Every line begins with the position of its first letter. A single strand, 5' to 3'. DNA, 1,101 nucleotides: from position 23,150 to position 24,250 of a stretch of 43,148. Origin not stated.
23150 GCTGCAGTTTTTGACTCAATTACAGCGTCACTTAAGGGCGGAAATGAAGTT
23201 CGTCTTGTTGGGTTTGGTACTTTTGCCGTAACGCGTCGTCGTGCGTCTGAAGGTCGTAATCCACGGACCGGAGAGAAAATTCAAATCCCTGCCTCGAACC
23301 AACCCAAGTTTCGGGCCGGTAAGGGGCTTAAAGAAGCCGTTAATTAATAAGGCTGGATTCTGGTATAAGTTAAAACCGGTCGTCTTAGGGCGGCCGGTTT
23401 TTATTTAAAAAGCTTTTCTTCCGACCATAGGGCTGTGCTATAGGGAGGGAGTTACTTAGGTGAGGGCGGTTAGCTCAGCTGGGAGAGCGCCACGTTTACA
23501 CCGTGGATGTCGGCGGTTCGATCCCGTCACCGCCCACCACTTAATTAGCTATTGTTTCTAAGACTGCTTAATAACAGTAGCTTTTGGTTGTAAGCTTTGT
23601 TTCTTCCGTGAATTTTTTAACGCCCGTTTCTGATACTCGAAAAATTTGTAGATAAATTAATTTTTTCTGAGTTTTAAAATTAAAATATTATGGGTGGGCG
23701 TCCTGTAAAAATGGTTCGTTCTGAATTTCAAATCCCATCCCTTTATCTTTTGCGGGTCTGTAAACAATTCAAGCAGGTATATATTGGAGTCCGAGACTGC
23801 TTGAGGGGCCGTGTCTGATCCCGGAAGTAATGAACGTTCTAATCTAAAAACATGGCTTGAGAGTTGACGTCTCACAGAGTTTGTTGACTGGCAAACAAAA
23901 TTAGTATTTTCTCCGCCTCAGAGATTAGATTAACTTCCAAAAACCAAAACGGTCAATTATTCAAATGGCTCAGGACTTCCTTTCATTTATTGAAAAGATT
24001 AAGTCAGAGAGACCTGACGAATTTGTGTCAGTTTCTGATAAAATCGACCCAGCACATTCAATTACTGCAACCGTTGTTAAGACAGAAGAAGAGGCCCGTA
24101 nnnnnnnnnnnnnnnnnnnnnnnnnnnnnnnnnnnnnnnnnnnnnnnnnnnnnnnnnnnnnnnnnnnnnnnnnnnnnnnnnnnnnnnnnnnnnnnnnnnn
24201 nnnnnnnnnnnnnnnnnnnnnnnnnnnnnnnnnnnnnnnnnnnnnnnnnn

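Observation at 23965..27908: UbiD-family decarboxylase / short acyl-CoA ligase / enolase-superfamily operon without UbiX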

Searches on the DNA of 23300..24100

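Call 77: search_rna_families(source=window, start=23300, end=24100, threshold=evalue, max_evalue=1)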
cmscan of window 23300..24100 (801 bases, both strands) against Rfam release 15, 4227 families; matches with E-value up to 1: 4.
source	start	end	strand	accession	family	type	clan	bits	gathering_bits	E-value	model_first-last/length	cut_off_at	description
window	23464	23536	+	RF00005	tRNA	Gene; tRNA;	CL00001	63.8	29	1.9e-13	1-71/71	no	tRNA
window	23364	23429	+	RF02351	psRNA14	Gene; sRNA;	-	23.8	60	0.18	1-84/84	no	Proteobacteria sRNA psRNA14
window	23934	23996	-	RF01334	CRISPR-DR21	Gene; CRISPR;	-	22.5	48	0.28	1-37/37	no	CRISPR RNA direct repeat element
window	23914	23976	-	RF00288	snoZ30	Gene; snRNA; snoRNA; CD-box;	-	20.5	50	0.26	1-97/97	no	Z30 small nucleolar RNA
